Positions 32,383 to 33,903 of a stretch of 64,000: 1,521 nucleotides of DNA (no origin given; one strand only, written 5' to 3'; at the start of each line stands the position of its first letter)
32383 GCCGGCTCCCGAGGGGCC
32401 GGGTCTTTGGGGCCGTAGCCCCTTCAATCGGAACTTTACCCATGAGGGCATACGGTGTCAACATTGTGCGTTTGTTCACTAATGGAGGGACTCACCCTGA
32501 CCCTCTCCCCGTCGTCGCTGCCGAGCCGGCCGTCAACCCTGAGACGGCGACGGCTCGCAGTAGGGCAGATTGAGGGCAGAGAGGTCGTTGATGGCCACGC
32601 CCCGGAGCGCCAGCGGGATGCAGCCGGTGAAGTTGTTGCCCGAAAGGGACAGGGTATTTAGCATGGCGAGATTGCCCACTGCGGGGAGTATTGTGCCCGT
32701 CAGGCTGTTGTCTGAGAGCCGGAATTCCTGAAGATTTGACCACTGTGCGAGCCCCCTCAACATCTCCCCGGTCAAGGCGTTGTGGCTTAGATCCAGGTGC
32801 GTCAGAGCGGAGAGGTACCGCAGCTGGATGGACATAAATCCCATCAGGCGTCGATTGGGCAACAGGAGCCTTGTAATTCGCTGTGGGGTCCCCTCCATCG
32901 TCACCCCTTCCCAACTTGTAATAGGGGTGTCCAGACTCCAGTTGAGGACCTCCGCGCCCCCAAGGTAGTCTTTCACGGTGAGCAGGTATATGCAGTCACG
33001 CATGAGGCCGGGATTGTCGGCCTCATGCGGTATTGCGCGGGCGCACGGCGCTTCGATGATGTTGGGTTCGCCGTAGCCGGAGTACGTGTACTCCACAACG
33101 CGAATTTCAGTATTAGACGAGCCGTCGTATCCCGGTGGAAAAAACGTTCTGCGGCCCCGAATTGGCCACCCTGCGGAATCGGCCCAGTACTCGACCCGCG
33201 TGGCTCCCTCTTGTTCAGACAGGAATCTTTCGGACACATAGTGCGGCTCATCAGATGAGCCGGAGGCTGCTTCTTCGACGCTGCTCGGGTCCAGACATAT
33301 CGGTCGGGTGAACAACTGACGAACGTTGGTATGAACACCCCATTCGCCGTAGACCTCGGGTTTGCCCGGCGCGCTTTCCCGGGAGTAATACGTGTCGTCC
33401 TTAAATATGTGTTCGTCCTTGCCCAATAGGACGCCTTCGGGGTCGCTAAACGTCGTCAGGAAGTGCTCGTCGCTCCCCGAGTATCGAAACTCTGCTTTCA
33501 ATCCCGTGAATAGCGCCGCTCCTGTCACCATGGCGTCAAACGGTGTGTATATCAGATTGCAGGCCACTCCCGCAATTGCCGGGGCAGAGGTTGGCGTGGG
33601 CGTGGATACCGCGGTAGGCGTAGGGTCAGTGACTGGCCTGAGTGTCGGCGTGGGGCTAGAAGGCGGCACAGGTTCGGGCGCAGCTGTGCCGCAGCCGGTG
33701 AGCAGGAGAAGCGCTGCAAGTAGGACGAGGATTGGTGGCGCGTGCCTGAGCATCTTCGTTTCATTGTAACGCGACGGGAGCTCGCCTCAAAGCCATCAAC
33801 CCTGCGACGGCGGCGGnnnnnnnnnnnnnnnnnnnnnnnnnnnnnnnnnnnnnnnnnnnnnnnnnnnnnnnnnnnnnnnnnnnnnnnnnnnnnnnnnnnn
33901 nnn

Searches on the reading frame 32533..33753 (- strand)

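Call 53: search_protein_families(library=pfam, proteins=[window:32533-33753:-], max_evalue=0.001)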
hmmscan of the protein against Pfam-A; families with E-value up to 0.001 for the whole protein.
window:32533-33753:- (406 aa): 4 families
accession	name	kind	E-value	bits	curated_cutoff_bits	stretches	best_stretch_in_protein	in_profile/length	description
PF00560.39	LRR_1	-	8.5e-11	40.3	20.6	0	340-362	1-23/23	Leucine Rich Repeat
PF13855.12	LRR_8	-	2.4e-05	24.4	27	0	293-351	3-61/61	Leucine rich repeat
PF12799.13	LRR_4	-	0.00013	22.6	27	0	340-379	2-39/44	Leucine Rich repeats (2 copies)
PF13516.12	LRR_6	-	0.00038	20.7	23.4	0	317-330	5-18/24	Leucine Rich repeat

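Call 65: search_protein_families(library=ncbifam, proteins=[window:32533-33753:-], max_evalue=0.01)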
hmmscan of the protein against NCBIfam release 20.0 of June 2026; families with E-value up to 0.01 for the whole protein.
window:32533-33753:- (406 aa): 2 families
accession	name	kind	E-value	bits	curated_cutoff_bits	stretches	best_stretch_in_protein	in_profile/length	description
NF041381.1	XopAC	subfamily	0.00077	18.3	450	1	310-375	131-195/451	XopAC/AvrAC family type III secretion system effector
NF047464.1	FibnectbindLIC11051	equivalog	0.0014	17.1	1000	1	292-376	512-594/685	LIC_11051 family fibronectin-binding protein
